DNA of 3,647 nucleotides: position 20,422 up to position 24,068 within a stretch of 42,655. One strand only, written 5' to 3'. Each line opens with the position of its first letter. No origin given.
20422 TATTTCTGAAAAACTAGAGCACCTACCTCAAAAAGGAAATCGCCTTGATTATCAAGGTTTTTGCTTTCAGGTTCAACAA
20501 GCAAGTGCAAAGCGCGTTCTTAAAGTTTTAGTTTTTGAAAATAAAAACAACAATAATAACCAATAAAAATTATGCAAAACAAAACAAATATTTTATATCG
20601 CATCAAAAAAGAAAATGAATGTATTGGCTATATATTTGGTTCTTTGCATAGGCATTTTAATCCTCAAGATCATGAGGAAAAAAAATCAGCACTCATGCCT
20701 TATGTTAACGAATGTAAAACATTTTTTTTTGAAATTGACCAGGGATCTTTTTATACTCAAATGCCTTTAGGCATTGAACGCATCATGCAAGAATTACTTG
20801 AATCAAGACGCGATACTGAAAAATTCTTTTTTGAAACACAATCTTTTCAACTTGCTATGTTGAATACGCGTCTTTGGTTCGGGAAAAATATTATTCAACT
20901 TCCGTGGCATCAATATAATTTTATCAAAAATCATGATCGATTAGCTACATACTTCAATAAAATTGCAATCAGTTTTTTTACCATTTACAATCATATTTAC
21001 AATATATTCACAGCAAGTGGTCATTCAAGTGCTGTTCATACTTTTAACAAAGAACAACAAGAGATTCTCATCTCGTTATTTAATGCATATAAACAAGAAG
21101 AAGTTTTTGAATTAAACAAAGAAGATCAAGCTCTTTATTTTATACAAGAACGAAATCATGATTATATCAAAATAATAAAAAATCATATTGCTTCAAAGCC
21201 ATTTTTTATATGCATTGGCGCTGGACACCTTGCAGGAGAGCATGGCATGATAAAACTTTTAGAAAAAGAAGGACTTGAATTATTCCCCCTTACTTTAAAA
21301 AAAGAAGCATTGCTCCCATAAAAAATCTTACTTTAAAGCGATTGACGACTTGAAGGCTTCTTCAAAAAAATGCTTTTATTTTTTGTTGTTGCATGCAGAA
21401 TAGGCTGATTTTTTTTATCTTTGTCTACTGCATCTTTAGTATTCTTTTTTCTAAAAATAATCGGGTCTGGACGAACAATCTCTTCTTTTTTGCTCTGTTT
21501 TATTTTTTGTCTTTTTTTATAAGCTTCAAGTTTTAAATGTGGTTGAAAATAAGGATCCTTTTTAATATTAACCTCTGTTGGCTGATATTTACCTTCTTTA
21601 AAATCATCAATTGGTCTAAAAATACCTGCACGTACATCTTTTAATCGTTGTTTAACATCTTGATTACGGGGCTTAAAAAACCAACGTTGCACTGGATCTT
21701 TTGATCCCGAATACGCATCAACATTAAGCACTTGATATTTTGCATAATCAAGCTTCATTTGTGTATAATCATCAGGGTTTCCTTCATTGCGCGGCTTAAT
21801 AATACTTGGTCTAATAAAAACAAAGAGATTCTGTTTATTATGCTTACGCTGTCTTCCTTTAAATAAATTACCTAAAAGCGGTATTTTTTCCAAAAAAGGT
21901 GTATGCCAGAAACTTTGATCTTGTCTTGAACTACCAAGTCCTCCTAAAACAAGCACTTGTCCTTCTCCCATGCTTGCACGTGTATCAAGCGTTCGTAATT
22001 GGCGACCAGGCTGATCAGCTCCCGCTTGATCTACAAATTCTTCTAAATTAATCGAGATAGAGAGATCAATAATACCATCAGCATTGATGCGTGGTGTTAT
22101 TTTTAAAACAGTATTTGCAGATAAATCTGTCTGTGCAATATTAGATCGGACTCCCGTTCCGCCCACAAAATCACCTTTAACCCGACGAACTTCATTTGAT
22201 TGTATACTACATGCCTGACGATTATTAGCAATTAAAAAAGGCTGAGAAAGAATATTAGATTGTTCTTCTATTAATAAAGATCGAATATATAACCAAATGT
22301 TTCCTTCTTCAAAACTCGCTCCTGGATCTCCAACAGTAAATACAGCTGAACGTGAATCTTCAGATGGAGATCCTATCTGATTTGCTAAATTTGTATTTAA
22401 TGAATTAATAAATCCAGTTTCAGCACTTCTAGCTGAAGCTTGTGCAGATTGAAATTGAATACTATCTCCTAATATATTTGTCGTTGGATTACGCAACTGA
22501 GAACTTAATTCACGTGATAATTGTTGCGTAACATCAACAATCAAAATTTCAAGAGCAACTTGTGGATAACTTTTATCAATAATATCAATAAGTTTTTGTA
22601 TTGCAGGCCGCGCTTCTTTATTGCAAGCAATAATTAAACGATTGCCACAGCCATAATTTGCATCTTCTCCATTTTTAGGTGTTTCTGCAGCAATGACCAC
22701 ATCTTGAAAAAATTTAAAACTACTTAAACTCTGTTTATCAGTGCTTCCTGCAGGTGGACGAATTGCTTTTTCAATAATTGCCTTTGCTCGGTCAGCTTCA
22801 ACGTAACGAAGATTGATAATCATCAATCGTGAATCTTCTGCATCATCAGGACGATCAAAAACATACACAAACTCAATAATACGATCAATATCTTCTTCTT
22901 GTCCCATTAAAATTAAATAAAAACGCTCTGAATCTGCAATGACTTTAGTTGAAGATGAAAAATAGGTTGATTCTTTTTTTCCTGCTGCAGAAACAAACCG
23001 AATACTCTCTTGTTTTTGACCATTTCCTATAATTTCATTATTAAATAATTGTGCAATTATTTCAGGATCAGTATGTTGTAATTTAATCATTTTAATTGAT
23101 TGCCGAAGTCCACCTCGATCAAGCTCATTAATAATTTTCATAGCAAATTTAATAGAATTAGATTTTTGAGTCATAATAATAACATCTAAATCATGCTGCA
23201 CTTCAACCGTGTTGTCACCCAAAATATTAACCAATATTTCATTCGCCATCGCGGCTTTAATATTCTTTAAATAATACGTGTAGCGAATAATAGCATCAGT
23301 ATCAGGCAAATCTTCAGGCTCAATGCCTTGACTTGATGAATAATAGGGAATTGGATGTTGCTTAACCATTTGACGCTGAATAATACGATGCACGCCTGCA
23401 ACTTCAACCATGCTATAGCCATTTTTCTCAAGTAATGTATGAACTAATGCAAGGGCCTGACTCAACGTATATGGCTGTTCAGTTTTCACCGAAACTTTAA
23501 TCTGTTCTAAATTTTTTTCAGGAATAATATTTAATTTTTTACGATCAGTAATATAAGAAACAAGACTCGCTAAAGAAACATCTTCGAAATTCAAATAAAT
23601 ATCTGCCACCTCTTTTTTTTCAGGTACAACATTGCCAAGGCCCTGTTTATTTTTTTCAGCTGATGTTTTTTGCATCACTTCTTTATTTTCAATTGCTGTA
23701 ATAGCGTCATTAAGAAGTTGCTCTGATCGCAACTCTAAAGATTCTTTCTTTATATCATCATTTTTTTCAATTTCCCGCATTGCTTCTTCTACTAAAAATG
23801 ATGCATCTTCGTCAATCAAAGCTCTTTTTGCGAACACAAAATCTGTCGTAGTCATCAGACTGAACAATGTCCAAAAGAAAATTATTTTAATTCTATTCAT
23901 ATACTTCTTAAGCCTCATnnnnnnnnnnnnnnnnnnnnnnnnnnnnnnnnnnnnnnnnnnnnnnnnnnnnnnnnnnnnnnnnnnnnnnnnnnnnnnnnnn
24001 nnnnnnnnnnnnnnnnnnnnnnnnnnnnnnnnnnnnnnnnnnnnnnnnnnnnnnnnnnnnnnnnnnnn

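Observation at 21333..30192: Two-secretin envelope cluster (GspC-like / secretin A / PilM-PilN fusion / PilO-GspM-like / secretin B) lacking any ATPase, platform or pilin gene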

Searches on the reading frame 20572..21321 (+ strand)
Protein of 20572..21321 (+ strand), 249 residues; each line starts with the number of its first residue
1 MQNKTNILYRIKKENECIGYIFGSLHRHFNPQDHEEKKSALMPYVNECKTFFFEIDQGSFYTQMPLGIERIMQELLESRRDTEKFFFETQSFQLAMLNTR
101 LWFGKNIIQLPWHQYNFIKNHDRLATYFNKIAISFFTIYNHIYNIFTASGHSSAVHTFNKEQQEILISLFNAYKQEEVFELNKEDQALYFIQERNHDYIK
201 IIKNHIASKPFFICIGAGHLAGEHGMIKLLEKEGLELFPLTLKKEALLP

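Call 7: search_protein_families(library=pfam, proteins=[window:20572-21321:+], max_evalue=0.001)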
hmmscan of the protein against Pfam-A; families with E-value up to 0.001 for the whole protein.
window:20572-21321:+ (249 aa): 1 family
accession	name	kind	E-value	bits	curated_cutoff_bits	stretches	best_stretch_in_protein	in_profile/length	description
PF01963.22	TraB_PrgY_gumN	-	2.4e-15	57.6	26.8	1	161-236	176-260/263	TraB/PrgY/gumN family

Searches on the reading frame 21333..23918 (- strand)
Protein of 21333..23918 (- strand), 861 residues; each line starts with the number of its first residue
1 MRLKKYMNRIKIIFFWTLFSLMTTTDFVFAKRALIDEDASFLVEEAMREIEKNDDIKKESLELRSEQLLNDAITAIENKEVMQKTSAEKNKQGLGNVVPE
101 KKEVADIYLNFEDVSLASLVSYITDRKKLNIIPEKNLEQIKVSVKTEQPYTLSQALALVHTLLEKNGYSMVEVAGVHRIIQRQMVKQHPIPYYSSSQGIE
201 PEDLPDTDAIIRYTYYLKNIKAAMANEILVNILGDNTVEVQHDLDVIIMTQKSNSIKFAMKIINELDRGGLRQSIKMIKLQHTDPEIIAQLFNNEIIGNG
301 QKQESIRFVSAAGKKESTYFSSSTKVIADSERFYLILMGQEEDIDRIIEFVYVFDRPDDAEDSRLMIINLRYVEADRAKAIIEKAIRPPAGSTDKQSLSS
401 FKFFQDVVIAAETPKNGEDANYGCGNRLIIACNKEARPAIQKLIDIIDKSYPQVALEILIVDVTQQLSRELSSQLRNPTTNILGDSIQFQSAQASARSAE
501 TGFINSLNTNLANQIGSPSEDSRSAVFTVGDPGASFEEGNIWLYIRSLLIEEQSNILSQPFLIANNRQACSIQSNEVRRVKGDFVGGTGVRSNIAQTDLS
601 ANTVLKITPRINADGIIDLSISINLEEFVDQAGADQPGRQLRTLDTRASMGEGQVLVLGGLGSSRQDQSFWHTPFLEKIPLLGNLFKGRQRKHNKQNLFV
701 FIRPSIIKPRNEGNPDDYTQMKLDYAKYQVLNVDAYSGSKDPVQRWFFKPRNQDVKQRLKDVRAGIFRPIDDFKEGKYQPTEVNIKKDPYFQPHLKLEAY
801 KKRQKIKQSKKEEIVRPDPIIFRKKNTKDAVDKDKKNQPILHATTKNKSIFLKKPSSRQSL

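Call 3: search_protein_families(library=pfam, proteins=[window:21333-23918:-], max_evalue=0.1)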
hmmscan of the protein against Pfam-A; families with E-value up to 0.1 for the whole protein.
window:21333-23918:- (861 aa): 5 families
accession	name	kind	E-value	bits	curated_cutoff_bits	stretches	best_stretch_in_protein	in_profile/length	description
PF00263.26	Secretin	-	1.1e-30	106.9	27.5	1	551-708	5-169/169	Bacterial type II and III secretion system protein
PF03958.22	Secretin_N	-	3.3e-06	27.7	28.2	0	214-269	3-66/69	Bacterial type II/III secretion system short domain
PF21305.2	type_II_gspD_N0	-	2e-05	24.8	27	1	109-179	1-71/71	GspD-like, N0 domain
PF18765.7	Polbeta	-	0.0049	17.5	26.9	1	237-295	26-84/93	Polymerase beta, Nucleotidyltransferase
PF02475.24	TRM5-TYW2_MTfase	-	0.046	14.1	28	0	213-271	73-132/164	TRM5/TYW2 methyltransferase domain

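Call 4: search_protein_families(library=ncbifam, proteins=[window:21333-23918:-], max_evalue=0.1)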
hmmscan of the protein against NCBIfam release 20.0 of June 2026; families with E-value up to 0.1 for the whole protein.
window:21333-23918:- (861 aa): 9 families
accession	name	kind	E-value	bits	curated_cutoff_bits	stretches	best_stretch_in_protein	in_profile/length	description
TIGR02517.1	type_II_gspD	equivalog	5.2e-67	226.7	351.35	1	109-712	1-595/600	type II secretion system secretin GspD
TIGR02515.1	IV_pilus_PilQ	subfamily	7.4e-34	117.4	284.35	1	366-708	100-428/428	type IV pilus secretin PilQ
TIGR02516.1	type_III_yscC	equivalog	1.7e-23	82.9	238.45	1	326-708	106-462/463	type III secretion system outer membrane ring subunit SctC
TIGR02519.1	pilus_MshL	equivalog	1.7e-16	60.1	250.2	1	430-707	12-290/290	pilus (MSHA type) biogenesis protein MshL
NF010083.0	PRK13568.1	equivalog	1.4e-15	57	554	1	540-708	251-418/419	DNA uptake porin HofQ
NF007851.2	PRK10560.1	exception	1.1e-10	40.9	598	1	425-708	152-410/412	DNA uptake porin HofQ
NF042912.1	Amuc_1098_fam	equivalog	1.6e-09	36.4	750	1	640-709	729-798/805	Amuc_1098 family type IV pilus outer membrane protein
NF011873.0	PRK15346.1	equivalog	1.4e-07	30.6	524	1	545-695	333-483/499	EscC/YscC/HrcC family type III secretion system outer membrane ring protein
NF008700.0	PRK11713.5-4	equivalog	0.069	12.6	252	0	642-692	91-138/237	16S rRNA (uracil(1498)-N(3))-methyltransferase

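Call 9: find_homologous_proteins(query=window:21333-23918:-, max_evalue=0.00001)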
Query window:21333-23918:- (861 aa): 40 proteins with E <= 0.00001 among 8000 candidates.
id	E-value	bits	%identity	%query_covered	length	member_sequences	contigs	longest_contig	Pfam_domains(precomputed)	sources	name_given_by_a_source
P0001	0.0e+0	1883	100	99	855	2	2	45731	PF21305.3,PF03958.23,PF00263.27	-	-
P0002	0.0e+0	1658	89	99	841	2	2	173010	PF21305.3,PF03958.23,PF00263.27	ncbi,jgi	jgi:general secretion pathway protein D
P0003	0.0e+0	1229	66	98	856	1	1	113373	PF21305.3,PF03958.23,PF00263.27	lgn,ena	-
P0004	0.0e+0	1201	66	98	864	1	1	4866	PF03958.23,PF00263.27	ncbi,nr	ncbi:hypothetical protein JKY79_01360 [Candidatus Babeliales bacterium]|nr:hypothetical protein [Can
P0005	0.0e+0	1087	61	96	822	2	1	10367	PF21305.3,PF03958.23,PF00263.27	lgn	-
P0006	0.0e+0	1036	63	85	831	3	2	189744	PF03958.23,PF00263.27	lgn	-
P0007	2.8e-184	633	43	84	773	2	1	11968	PF21305.3,PF03958.23,PF00263.27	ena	-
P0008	6.6e-184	631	43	88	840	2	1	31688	PF21305.3,PF03958.23,PF00263.27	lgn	-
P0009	1.8e-183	630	44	83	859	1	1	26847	PF21305.3,PF03958.23,PF00263.27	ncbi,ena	-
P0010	2.3e-182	626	43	84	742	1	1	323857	PF21305.3,PF03958.23,PF00263.27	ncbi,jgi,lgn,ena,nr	ncbi:hypothetical protein KKA53_02530 [Candidatus Dependentiae bacterium]|nr:hypothetical protein [C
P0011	1.7e-181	623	44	86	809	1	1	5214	PF21305.3,PF03958.23,PF00263.27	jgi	-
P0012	2.8e-181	623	42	83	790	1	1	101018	PF21305.3,PF03958.23,PF00263.27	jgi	jgi:general secretion pathway protein D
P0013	4.0e-180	619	44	80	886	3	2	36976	PF21305.3,PF03958.23,PF00263.27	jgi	jgi:general secretion pathway protein D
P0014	4.0e-179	616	43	85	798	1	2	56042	PF21305.3,PF03958.23,PF00263.27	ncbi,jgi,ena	-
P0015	2.6e-177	610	43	81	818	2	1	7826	PF21305.3,PF03958.23,PF00263.27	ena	-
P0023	2.8e-167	576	41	83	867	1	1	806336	PF21305.3,PF03958.23,PF00263.27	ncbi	-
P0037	2.0e-59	220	28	74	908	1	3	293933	PF21305.3,PF03958.23,PF00263.27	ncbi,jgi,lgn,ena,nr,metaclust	ncbi:MAG: Type II and III secretion system protein [candidate division TM6 bacterium GW2011_GWF2_32_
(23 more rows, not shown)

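Call 10: find_encoding_contigs(protein=P0023, flank=10000, max_places=3)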
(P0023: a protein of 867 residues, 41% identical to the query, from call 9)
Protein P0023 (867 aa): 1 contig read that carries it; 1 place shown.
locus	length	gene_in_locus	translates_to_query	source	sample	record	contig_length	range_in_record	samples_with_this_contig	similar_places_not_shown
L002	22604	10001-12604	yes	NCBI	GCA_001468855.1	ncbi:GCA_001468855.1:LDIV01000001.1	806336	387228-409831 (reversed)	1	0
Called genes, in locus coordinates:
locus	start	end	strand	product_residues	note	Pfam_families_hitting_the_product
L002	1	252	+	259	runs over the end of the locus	PF02405:MlaE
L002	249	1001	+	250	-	PF00005:ABC_tran, PF13304:AAA_21 (faint)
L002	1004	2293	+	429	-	PF00072:Response_reg, PF00158:Sigma54_activat, PF14532:Sigma54_activ_2, PF25601:AAA_lid_14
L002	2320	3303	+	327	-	PF00493:MCM (weak), PF20030:bpMoxR, PF00004:AAA (weak), PF05496:RuvB_N (faint), PF07726:AAA_3, PF07728:AAA_5, PF17863:AAA_lid_2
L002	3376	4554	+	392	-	PF11356:T2SSC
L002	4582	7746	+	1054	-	PF21305:type_II_gspD_N0, PF03958:Secretin_N, PF00263:Secretin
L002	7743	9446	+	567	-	PF11104:PilM_2, PF05134:T2SSL (weak)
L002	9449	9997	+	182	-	-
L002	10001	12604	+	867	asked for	PF21305:type_II_gspD_N0, PF03958:Secretin_N (weak), PF00263:Secretin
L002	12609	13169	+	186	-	PF10469:AKAP7_NLS (weak), PF02834:LigT_PEase, PF13563:2_5_RNA_ligase2 (weak)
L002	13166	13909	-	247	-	PF18306:LDcluster4, PF03641:Lysine_decarbox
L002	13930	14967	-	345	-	PF01791:DeoC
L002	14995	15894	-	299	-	PF01678:DAP_epimerase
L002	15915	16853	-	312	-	PF00291:PALP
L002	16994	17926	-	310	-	PF00149:Metallophos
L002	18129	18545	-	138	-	-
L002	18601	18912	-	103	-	-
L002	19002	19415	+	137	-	PF01951:Archease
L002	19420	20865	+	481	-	PF01139:RtcB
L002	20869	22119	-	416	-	-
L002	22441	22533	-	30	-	-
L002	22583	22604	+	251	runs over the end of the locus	PF00005:ABC_tran, PF13304:AAA_21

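Call 11: find_encoding_contigs(protein=P0010, flank=10000, max_places=3)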
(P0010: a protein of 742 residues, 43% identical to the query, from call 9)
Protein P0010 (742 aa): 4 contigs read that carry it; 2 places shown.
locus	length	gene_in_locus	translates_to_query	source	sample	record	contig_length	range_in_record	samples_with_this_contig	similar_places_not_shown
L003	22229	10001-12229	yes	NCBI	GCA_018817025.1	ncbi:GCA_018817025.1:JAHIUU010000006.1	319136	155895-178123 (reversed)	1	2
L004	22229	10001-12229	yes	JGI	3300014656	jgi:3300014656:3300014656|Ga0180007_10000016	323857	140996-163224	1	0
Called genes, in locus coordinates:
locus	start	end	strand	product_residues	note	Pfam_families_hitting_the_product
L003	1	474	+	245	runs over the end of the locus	PF02463:SMC_N (faint), PF00005:ABC_tran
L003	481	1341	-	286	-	-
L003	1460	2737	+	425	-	PF00072:Response_reg, PF00158:Sigma54_activat, PF14532:Sigma54_activ_2, PF25601:AAA_lid_14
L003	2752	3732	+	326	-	PF00493:MCM (weak), PF20030:bpMoxR, PF00004:AAA (weak), PF07726:AAA_3, PF07728:AAA_5, PF17863:AAA_lid_2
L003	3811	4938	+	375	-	-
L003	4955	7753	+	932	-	PF21305:type_II_gspD_N0, PF03958:Secretin_N (weak), PF00263:Secretin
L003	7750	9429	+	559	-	PF11104:PilM_2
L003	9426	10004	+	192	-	-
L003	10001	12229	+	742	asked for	PF21305:type_II_gspD_N0, PF03958:Secretin_N (faint), PF00263:Secretin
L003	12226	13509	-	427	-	PF03952:Enolase_N, PF00113:Enolase_C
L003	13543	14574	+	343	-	PF03772:Competence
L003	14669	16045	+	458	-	PF03415:Peptidase_C11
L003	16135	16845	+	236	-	PF03167:UDG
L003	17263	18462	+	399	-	PF08529:NusA_N, PF13184:KH_NusA_1st, PF26594:KH_NusA_2nd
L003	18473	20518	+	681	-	PF04760:IF2_N (faint), PF00025:Arf (weak), PF00009:GTP_EFTU, PF00071:Ras (weak), PF01926:MMR_HSR1, PF22042:EF-G_D2, PF03144:GTP_EFTU_D2 (faint), PF11987:IF-2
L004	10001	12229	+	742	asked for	PF21305:type_II_gspD_N0, PF03958:Secretin_N (faint), PF00263:Secretin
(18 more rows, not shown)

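Call 12: find_encoding_contigs(protein=P0037, flank=10000, max_places=3)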
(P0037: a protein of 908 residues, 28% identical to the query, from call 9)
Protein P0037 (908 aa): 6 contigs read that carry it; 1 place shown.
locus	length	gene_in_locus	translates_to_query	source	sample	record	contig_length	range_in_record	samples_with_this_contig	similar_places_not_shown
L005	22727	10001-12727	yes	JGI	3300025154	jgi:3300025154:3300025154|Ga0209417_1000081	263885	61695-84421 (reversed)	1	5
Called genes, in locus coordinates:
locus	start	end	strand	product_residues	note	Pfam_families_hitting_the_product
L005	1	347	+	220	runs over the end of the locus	-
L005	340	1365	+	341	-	PF00814:TsaD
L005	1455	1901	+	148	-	-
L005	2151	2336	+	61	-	PF00814:TsaD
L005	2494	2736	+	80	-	-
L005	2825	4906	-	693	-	PF07497:Rho_RNA_bind, PF00006:ATP-synt_ab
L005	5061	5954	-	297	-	PF02355:SecD_SecF_C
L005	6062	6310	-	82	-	PF01016:Ribosomal_L27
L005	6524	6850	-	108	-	-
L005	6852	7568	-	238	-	PF02511:Thy1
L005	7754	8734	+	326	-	PF00493:MCM (weak), PF20030:bpMoxR, PF00004:AAA (faint), PF07726:AAA_3, PF07728:AAA_5, PF17863:AAA_lid_2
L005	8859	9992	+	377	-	PF11356:T2SSC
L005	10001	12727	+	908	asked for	PF21305:type_II_gspD_N0 (faint), PF03958:Secretin_N, PF00263:Secretin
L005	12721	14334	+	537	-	PF11104:PilM_2, PF14450:FtsA (weak)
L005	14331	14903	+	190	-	-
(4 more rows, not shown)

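Call 66: search_protein_families(library=pfam, proteins=[L002:1004-2293:+], max_evalue=0.01)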
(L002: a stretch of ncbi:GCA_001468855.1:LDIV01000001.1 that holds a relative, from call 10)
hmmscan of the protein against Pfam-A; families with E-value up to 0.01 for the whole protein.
L002:1004-2293:+ (429 aa): 8 families
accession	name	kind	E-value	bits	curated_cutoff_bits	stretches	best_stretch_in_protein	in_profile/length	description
PF00072.30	Response_reg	-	5.4e-29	101.1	30.2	1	8-117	1-110/111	Response regulator receiver domain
PF14532.12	Sigma54_activ_2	-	1.4e-21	77.6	25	1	148-285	1-137/138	Sigma-54 interaction domain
PF00158.32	Sigma54_activat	-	3.5e-16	59.8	20.2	2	147-207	1-61/168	Sigma-54 interaction domain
PF25601.1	AAA_lid_14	-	4.4e-11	42.9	27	1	288-358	2-71/87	AAA+ ATPase lid domain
PF13191.12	AAA_16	-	0.0013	19.7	32.6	1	168-193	22-51/167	AAA ATPase domain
PF01078.27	Mg_chelatase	-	0.0022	17.9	20.3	1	161-228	14-84/207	Magnesium chelatase, subunit ChlI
PF20720.3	nSTAND3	-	0.0048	17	27.2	0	171-214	20-61/155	Novel STAND NTPase 3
PF23392.1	DUF7101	-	0.0075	16.7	27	0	109-153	6-47/96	Domain of unknown function (DUF7101)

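Call 76: predict_structure(alignment_id=A5)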
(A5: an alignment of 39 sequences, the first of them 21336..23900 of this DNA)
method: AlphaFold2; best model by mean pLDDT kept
length: 855 residues; sequences in the alignment: 39
mean_pLDDT: 68.4   pTM: 0.41
mean pLDDT of the five models: 68.4, 67.7, 66.3, 63.2, 62.7
residues with pLDDT >= 90: 15; 70-90: 493; 50-70: 158; < 50: 189
segments of 3 or more residues with pLDDT < 50: 1-3, 17-26, 82-94, 293-311, 466-519, 539-548, 727-746, 763-770, 813-855
pLDDT, mean of each block of 10 residues (from residue 1): 56 52 47 74 68 67 80 69 38 58 84 86 78 84 84 82 75 76 79 81 83 83 78 83 86 83 73 80 78 48 42 71 80 84 77 68 85 87 72 71 74 57 84 86 85 77 48 39 29 32 43 42 52 52 44 82 86 74 61 86 88 90 69 84 86 77 78 76 79 86 71 73 53 46 50 66 46 68 77 83 70 46 39 36 37 34
secondary structure, 60 per line:
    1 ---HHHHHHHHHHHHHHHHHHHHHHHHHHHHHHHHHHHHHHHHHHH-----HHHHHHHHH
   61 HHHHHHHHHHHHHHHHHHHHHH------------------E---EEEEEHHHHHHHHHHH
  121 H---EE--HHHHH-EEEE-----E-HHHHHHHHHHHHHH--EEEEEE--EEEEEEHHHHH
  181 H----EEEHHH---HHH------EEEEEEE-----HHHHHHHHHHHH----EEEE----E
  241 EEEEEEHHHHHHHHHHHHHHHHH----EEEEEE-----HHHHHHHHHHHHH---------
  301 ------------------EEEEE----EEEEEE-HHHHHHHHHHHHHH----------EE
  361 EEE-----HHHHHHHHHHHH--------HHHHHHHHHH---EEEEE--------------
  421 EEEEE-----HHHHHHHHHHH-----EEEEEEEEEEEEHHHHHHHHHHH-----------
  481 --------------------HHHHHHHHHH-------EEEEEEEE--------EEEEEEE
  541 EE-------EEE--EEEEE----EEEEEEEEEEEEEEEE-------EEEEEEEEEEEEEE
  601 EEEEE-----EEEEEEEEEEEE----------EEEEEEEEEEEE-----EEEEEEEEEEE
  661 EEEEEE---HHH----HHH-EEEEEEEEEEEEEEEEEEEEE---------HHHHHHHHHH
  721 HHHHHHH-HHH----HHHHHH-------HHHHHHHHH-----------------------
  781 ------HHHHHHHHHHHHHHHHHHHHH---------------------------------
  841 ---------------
elements in order (helices of 4 or more, strands of 3 or more residues): H4-46 H52-82 E105-109 H110-121 H129-133 E135-138 H146-159 E162-167 E170-175 H176-181 E186-188 E204-210 H216-227 E232-235 E240-246 H247-263 E268-273 H279-291 E319-323 E328-333 H335-348 E359-363 H369-380 H389-398 E402-406 E421-425 H431-441 E447-458 H459-469 H501-510 E518-525 E534-542 E550-552 E555-559 E564-579 E587-605 E611-622 E633-644 E650-666 E681-701 H711-727 H736-741 H749-757 H787-807

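Call 79: fold_search(model_id=the predicted structure, library=pdb)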
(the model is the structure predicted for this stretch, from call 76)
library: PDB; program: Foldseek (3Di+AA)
matches with E <= 10: 671; with E <= 0.001: 50
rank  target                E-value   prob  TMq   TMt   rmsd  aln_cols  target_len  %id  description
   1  6hcg_A                3.1e-29  1.00  0.25  0.34  31.4       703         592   16  Klebsiella pneumoniae type II secretion system outer membrane complex. PulD, PulS and PulC HR domain. (released 2019-11-27)
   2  5zdh_A                1.4e-23  1.00  0.27  0.43  17.8       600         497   19  CryoEM structure of ETEC Pilotin-Secretin AspS-GspD complex (released 2018-04-18)
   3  6i1y_A                2.6e-23  1.00  0.24  0.39  18.4       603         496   18  Vibrio vulnificus EpsD (released 2019-04-10)
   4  6i1x_A                3.2e-23  1.00  0.25  0.39  18.1       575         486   19  Aeromonas hydrophila ExeD (released 2019-04-10)
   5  5wq9_A                6.4e-22  1.00  0.24  0.40  21.1       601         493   18  CryoEM structure of type II secretion system secretin GspD G453A mutant in Vibrio cholerae (released 2016-12-28)
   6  5wq8_A                7.5e-22  1.00  0.24  0.40  20.9       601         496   18  CryoEM structure of type II secretion system secretin GspD in Vibrio cholerae (released 2016-12-28)
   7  6q14_A                2.9e-21  1.00  0.21  0.34  28.6       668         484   14  Structure of the Salmonella SPI-1 injectisome NC-base (released 2019-10-23)
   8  5wq7_A                3.1e-21  1.00  0.24  0.40  20.3       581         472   18  CryoEM structure of type II secretion system secretin GspD in E.coli K12 (released 2016-12-28)
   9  6q14_B                4.5e-21  1.00  0.21  0.33  29.7       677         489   14  Structure of the Salmonella SPI-1 injectisome NC-base (released 2019-10-23)
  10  7ah9_5J               6.3e-21  1.00  0.20  0.31  30.6       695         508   14  Substrate-engaged type 3 secretion system needle complex from Salmonella enterica typhimurium - SpaR state 1 (released 2021-03-17)
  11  7ah9_5N               7.8e-21  1.00  0.21  0.33  30.5       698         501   13  Substrate-engaged type 3 secretion system needle complex from Salmonella enterica typhimurium - SpaR state 1 (released 2021-03-17)
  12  6q15_B                1.4e-20  1.00  0.20  0.31  30.5       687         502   14  Structure of the Salmonella SPI-1 injectisome needle complex (released 2019-10-23)
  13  6q15_A                1.5e-20  1.00  0.20  0.31  30.2       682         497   14  Structure of the Salmonella SPI-1 injectisome needle complex (released 2019-10-23)
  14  7ah9_5G               5.6e-20  1.00  0.21  0.33  29.3       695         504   15  Substrate-engaged type 3 secretion system needle complex from Salmonella enterica typhimurium - SpaR state 1 (released 2021-03-17)
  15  7ah9_5C               7.3e-20  1.00  0.19  0.30  29.8       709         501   14  Substrate-engaged type 3 secretion system needle complex from Salmonella enterica typhimurium - SpaR state 1 (released 2021-03-17)
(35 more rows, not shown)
